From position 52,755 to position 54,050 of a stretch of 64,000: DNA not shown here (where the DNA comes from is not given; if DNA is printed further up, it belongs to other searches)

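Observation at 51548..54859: PP2C phosphatase / predicted prenyltransferase-barrel / radical SAM operon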

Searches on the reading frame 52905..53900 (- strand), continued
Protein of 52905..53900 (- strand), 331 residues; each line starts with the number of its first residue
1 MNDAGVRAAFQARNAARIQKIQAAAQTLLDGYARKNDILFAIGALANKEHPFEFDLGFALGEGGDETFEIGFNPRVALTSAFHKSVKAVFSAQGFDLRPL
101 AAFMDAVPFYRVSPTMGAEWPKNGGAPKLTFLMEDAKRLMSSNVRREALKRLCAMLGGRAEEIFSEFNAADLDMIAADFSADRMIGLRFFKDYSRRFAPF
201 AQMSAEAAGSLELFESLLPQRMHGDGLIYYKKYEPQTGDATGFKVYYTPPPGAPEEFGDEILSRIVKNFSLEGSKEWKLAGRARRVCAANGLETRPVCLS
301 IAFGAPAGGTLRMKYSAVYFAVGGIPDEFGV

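Call 25: search_solved_structures(query=A2, max_evalue=10, show_alignments=3)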
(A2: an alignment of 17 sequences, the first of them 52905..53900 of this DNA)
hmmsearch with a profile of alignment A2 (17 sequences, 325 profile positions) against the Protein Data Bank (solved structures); distinct sequences matched with E-value up to 10: 5.
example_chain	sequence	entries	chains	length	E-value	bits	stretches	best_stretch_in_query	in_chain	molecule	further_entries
7w8u_A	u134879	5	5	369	0.0023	20.5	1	49-214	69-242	6-dimethylallyltryptophan synthase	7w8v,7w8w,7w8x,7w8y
6zrx_AAA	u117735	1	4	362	0.21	14.1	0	160-314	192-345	DMATS type aromatic prenyltransferase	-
8day_A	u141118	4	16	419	0.23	13.9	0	163-212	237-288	Dimethylallyltryptophan synthase 1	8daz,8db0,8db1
6zry_AAA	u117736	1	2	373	0.24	13.9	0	160-314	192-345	DMATS type aromatic prenyltransferase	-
5inj_A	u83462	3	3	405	0.64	12.5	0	195-276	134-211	Prenyltransferase | PriB | PriB Prenyltransferase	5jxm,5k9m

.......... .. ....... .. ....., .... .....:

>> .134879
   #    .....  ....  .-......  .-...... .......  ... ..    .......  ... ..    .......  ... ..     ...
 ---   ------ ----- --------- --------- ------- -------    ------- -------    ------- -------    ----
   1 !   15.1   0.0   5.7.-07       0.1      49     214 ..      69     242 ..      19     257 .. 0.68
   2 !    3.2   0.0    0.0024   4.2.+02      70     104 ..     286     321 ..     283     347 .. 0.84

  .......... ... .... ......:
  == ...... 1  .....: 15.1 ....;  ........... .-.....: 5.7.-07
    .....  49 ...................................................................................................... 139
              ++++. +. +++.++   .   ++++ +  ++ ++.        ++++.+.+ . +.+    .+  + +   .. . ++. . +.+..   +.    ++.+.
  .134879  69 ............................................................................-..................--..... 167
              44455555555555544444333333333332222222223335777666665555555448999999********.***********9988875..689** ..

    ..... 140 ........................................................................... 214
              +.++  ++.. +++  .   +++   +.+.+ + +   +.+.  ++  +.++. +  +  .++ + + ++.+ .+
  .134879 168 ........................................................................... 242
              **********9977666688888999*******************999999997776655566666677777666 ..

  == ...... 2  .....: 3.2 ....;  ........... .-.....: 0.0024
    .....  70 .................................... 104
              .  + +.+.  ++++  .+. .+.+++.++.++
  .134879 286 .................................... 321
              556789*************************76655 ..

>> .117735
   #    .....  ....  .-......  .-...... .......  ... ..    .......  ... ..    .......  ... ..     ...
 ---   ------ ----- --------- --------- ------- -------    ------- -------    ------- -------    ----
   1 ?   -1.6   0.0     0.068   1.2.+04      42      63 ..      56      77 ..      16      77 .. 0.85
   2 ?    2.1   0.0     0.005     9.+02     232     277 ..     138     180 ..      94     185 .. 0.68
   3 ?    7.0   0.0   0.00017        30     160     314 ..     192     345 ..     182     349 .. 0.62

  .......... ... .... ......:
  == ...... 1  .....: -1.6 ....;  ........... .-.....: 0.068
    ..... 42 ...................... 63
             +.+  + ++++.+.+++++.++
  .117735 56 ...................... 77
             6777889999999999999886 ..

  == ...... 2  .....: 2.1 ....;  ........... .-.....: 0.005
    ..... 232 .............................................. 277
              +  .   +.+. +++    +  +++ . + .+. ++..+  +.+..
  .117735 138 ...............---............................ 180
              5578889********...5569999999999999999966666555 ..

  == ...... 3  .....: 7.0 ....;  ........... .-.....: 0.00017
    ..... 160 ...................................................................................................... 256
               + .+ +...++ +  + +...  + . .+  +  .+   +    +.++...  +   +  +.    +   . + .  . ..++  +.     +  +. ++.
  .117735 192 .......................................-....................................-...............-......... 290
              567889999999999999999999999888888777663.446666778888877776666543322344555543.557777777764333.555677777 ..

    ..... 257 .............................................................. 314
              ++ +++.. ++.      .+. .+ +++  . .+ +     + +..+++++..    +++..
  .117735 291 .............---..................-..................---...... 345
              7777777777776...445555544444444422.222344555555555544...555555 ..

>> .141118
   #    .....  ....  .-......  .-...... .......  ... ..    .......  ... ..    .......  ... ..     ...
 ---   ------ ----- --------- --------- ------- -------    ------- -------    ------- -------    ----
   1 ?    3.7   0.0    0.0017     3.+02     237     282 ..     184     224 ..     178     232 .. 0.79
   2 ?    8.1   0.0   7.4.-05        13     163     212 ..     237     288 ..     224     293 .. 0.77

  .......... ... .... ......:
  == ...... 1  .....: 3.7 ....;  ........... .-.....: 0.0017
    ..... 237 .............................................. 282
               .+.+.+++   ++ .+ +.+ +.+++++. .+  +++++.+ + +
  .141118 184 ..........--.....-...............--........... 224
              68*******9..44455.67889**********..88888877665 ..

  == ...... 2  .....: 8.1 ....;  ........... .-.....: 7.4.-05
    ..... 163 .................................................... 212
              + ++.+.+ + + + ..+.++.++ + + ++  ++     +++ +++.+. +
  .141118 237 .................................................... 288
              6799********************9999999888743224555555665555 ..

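Call 30: find_related_loci(query=A1, collection=genome_contigs, flank=10000)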
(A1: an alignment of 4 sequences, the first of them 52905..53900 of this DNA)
Query A1 (331 aa) in genome_contigs; peptide patterns used: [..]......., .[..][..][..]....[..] (x = any residue, [..] = any of these).
114 stretches matched a pattern, but none encodes a relative of the query by tblastn (E <= 1e-3).

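Call 37: find_encoding_contigs(protein=P0005, flank=8000, max_places=2)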
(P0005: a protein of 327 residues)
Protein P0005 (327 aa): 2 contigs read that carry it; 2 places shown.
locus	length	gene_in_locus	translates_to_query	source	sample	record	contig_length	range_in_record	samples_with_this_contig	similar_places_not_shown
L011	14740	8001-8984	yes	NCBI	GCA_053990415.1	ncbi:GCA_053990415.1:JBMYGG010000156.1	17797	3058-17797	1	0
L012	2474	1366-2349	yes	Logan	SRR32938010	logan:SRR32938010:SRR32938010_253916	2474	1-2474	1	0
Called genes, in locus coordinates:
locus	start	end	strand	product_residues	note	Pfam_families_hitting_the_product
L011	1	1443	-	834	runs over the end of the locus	PF01751:Toprim, PF01131:Topoisom_bac, PF01396:Zn_ribbon_Top1, PF13408:Zn_ribbon_recom (faint), PF01396:Zn_ribbon_Top1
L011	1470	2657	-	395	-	PF02481:DNA_processg_A, PF18306:LDcluster4 (weak), PF17782:WHD_DprA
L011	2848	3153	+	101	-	PF05164:ZapA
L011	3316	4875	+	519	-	PF12072:RNase_Y_N, PF00013:KH_1, PF08668:HDOD, PF01966:HD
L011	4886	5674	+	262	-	PF00149:Metallophos, PF13277:YmdB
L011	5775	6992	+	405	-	-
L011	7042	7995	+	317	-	PF00481:PP2C, PF13672:PP2C_2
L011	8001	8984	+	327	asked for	-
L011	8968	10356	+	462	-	PF04055:Radical_SAM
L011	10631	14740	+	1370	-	?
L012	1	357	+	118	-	?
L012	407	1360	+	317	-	PF00481:PP2C, PF13672:PP2C_2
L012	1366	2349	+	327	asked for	-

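Call 38: find_encoding_contigs(protein=P0006, flank=8000, max_places=2)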
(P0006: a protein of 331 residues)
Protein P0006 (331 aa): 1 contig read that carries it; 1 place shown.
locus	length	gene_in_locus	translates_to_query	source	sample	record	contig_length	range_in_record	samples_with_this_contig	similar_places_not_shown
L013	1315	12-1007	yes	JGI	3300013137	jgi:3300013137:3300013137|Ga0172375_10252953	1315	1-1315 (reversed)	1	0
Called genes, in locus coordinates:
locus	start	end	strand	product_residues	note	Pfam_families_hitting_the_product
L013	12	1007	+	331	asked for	-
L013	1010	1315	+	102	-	?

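Call 39: find_encoding_contigs(protein=P0008, flank=8000, max_places=2)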
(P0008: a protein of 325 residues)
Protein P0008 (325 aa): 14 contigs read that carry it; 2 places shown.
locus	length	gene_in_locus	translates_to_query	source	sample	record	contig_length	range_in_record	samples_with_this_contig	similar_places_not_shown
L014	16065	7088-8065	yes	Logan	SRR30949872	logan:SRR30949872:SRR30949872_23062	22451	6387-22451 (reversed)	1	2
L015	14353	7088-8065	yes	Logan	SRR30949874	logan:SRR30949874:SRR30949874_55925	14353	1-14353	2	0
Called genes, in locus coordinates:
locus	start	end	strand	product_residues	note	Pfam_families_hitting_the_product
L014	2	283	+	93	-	?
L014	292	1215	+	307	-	PF04055:Radical_SAM (weak)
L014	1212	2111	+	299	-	PF04055:Radical_SAM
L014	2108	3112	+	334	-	-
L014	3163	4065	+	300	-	PF04055:Radical_SAM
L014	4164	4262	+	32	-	-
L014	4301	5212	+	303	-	-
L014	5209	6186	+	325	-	PF04055:Radical_SAM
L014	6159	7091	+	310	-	PF04055:Radical_SAM, PF13344:Hydrolase_6 (faint)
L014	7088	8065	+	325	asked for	-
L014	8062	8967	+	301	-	PF04055:Radical_SAM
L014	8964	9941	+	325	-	PF01478:Peptidase_A24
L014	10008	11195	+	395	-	PF00162:PGK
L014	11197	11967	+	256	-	PF00121:TIM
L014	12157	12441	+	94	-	-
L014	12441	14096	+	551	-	PF00496:SBP_bac_5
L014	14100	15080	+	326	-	PF19300:BPD_transp_1_N (weak), PF00528:BPD_transp_1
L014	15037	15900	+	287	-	PF00528:BPD_transp_1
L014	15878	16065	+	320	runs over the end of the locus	PF00005:ABC_tran, PF08352:oligo_HPY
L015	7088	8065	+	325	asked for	-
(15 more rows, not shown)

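Call 40: find_encoding_contigs(protein=P0007, flank=8000, max_places=2)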
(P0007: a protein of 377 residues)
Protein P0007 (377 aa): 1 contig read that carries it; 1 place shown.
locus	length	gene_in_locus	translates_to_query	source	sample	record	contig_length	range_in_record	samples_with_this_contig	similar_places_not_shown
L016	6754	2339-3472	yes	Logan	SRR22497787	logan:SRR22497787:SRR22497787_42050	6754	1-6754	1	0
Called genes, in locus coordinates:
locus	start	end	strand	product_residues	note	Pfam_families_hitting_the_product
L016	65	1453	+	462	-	PF00512:HisKA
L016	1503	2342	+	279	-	PF01026:TatD_DNase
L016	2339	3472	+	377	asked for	-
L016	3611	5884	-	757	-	-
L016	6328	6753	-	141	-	?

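Call 41: find_encoding_contigs(protein=P0012, flank=8000, max_places=2)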
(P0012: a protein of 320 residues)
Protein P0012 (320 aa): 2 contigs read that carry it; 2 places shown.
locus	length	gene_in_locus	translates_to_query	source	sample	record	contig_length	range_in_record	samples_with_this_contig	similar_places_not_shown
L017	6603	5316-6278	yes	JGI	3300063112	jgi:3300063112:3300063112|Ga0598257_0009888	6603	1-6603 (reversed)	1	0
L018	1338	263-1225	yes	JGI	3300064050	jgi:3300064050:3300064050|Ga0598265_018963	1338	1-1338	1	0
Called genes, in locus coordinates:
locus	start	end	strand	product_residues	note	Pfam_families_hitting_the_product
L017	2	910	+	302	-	?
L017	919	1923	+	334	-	-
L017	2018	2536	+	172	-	PF27806:HxsD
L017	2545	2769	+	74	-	-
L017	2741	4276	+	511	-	PF04055:Radical_SAM, PF13353:Fer4_12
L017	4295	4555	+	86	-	-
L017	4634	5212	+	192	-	-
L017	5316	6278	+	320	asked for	-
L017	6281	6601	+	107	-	?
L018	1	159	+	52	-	?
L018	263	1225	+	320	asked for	-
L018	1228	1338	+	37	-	?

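Call 42: find_encoding_contigs(protein=P0014, flank=8000, max_places=2)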
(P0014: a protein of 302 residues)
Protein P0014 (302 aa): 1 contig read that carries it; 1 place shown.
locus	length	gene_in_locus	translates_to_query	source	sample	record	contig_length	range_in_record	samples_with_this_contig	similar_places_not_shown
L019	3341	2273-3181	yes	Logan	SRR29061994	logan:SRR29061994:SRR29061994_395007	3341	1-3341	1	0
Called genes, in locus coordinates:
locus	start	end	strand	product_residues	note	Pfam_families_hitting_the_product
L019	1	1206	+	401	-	?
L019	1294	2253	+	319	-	PF00268:Ribonuc_red_sm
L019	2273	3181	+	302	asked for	-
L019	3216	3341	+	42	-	?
